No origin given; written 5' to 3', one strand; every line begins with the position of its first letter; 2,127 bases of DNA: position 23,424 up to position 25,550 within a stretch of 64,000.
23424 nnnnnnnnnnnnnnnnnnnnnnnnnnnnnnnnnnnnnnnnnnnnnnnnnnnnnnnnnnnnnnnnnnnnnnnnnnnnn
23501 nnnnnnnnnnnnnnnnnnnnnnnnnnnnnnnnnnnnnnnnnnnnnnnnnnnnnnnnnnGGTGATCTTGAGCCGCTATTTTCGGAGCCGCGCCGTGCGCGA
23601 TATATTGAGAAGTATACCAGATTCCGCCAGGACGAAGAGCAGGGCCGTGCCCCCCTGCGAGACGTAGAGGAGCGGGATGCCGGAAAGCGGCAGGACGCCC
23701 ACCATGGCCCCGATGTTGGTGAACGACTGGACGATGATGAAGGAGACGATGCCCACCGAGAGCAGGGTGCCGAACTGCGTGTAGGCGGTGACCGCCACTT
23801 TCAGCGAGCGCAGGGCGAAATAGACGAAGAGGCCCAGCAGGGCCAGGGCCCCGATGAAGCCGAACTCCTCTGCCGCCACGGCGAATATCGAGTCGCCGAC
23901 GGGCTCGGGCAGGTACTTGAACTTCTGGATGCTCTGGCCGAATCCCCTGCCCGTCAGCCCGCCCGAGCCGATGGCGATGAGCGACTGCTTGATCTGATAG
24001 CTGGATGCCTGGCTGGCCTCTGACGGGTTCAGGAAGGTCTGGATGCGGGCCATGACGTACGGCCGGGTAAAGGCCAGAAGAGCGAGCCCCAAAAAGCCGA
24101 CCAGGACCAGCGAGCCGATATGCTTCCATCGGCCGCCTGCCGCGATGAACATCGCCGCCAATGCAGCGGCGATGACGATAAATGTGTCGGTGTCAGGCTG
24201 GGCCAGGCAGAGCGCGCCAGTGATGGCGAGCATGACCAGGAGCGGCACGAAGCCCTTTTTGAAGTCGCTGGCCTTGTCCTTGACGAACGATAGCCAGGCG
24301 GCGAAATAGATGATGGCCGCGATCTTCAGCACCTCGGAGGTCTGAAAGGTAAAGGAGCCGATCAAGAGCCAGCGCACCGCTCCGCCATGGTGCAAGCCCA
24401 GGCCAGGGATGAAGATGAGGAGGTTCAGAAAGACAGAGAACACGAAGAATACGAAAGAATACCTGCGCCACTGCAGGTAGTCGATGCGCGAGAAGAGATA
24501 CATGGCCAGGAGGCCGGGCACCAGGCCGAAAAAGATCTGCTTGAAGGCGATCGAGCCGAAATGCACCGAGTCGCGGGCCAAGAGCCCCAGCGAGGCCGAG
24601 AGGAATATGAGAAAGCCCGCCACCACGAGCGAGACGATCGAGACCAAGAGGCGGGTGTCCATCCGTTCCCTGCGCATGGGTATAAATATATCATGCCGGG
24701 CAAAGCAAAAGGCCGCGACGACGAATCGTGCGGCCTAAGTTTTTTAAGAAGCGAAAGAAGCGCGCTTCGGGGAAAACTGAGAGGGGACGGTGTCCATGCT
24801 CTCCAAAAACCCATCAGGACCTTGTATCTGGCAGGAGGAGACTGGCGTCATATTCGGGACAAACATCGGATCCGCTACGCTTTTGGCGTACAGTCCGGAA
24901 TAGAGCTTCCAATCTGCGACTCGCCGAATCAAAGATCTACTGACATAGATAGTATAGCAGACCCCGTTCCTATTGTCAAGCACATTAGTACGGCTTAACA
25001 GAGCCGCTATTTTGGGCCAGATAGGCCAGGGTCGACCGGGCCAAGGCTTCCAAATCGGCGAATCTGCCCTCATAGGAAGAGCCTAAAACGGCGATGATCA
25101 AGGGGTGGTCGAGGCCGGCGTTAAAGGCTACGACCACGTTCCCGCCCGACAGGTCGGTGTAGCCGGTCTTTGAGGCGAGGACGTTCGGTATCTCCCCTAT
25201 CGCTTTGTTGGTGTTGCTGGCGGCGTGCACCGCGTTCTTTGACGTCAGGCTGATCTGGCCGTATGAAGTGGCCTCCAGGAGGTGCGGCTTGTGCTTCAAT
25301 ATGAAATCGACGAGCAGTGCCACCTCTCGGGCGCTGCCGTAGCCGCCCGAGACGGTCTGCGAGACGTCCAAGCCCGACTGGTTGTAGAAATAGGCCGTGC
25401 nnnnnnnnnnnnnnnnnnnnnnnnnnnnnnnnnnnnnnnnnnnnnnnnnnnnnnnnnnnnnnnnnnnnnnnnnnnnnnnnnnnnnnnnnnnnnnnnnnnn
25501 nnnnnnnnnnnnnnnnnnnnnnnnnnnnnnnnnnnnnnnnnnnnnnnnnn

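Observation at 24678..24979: Consensus promoter, 265-nt ORF-less leader and terminator-like hairpin directly in front of ftsW-murG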

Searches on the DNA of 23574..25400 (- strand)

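Call 3: search_rna_families(source=window, start=24300, end=25400, threshold=evalue, max_evalue=10, show_alignments=3)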
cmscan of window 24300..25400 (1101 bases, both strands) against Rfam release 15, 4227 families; matches with E-value up to 10: 2.
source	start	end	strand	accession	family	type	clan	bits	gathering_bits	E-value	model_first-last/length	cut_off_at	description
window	24706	24778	-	RF02552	RcsR1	Gene; sRNA;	-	18.9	60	0.46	1-96/96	no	RcsR1 sRNA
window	24696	24772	-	RF00519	suhB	Gene; sRNA;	CL00108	16.9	41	1.3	1-77/77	no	Makes More Granules Regulator RNA (mmgR)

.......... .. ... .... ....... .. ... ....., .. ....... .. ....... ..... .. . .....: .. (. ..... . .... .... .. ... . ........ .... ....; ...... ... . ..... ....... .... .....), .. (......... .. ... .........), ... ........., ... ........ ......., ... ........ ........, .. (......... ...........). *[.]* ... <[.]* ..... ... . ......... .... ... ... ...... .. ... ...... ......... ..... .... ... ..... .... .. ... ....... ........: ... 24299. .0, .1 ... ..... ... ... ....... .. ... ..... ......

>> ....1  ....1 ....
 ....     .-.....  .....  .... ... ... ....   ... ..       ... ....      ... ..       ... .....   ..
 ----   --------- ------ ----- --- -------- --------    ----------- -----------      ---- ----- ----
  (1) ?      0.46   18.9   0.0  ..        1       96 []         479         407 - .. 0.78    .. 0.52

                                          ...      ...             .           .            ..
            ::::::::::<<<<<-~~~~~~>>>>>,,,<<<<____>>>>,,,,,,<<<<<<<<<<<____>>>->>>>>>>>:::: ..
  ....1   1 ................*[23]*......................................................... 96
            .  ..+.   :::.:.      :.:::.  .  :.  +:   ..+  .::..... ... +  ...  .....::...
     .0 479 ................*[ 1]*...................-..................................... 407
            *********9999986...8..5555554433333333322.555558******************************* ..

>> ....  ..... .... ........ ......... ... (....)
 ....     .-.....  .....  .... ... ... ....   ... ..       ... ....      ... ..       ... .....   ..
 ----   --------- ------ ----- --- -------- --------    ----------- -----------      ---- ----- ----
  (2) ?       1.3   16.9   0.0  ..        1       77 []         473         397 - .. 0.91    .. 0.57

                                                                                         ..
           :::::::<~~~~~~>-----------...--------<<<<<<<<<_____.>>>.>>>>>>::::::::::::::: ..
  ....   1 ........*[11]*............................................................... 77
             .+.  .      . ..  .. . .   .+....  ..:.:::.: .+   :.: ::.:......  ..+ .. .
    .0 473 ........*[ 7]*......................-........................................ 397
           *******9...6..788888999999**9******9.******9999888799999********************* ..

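Call 21: search_rna_families(sources=[L002, L003, L008, L009, L045, L062, L063, L066, L068, L071], threshold=evalue, max_evalue=5)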
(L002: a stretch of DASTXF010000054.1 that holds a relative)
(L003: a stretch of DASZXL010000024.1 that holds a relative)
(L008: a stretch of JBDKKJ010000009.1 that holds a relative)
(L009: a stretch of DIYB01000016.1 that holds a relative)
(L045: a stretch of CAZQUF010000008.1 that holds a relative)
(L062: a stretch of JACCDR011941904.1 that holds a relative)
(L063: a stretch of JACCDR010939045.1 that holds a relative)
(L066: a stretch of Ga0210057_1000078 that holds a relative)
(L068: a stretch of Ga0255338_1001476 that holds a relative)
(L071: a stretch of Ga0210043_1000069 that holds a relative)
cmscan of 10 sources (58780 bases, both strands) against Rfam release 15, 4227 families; matches with E-value up to 5: 2.
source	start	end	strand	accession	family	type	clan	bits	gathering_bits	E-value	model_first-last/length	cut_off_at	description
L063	2427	2474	+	RF02399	NsiR1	Gene; sRNA;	-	23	39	3.2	1-60/60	no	Nitrogen stress-induced RNA 1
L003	2347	2385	+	RF00489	ctRNA_p42d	Gene; antisense;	-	22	50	3.1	1-46/46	no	ctRNA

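Call 61: search_with_rna_model(model_id=R1, sources=[L105, L106, L107, L109, L111, L115, L116, L117, L118, L121, L113, L114], max_evalue=10)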
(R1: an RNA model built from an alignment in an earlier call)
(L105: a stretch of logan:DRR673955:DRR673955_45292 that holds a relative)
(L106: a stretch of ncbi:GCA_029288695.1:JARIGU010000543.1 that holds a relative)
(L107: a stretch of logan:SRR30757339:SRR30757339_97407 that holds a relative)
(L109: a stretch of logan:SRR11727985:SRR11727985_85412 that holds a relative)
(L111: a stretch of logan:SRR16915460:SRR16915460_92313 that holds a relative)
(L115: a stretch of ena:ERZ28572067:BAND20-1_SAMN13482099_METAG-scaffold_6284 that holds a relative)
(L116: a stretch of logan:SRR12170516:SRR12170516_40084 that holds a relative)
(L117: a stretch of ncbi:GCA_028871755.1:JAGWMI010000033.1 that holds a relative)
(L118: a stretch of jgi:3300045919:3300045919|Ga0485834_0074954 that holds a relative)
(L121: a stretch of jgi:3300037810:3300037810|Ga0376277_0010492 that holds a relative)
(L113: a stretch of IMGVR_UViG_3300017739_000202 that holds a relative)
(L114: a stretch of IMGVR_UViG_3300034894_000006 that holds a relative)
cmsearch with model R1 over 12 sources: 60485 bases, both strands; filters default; matches with E-value up to 10: 2.
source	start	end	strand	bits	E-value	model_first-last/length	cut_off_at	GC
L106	1349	1481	+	36.2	8.1e-06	1-98/98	no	0.47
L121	1056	1159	+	24.6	0.0023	1-98/98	no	0.48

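Call 87: search_with_rna_model(model_id=R1, sources=[L119, L106, L121, L003, L045, L062, L063, L009, L066, L071, L008, L068], filters=off, max_evalue=10, make_alignment=true)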
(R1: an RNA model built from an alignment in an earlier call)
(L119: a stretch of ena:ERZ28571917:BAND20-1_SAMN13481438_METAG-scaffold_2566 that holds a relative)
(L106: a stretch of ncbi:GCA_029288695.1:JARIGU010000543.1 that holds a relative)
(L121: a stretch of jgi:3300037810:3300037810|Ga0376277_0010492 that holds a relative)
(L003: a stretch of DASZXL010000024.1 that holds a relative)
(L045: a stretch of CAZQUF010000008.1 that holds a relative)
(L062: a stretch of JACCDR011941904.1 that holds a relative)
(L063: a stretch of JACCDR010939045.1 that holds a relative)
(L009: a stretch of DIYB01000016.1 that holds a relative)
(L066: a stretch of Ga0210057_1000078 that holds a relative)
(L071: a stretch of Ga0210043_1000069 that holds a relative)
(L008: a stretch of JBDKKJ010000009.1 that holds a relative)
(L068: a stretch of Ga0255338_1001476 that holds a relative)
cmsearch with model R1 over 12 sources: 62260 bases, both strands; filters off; matches with E-value up to 10: 20.
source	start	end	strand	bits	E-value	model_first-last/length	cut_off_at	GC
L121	1056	1159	+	24.5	0.0024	1-98/98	no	0.48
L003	2287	2382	+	21.9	0.0087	1-98/98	no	0.57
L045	2879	2962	+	19.2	0.031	1-98/98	no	0.51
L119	449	559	+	18.9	0.037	10-98/98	no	0.53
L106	1381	1481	+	14.5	0.31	1-98/98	no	0.48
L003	2763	2873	+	12.3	0.92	1-98/98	no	0.46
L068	2024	2085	-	11.8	1.2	1-98/98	no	0.32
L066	3248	3354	+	11.8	1.2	1-98/98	no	0.4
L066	331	361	+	11.3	1.5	1-98/98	no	0.42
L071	325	355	+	10.7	2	1-98/98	no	0.42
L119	714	809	+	10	2.8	1-98/98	no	0.57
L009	2641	2670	+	9.9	2.9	1-98/98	no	0.47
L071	5182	5236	-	9.5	3.5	1-98/98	no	0.4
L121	679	778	+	8.9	4.7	1-98/98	no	0.54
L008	2894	2969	+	8.6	5.5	1-98/98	no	0.45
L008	1206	1290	-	7.9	7.8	1-98/98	no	0.38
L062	2549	2579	+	7.6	9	1-98/98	no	0.39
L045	2926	3009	-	7.5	9.3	1-98/98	no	0.43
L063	2306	2334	+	7.5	9.4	1-98/98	no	0.38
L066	2549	2579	+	7.5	9.4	1-98/98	no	0.29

Alignment A4: 20 matches aligned to the model, 210 columns, each read 5' to 3' on its own strand. Consensus structure (alignment columns), stored with it:
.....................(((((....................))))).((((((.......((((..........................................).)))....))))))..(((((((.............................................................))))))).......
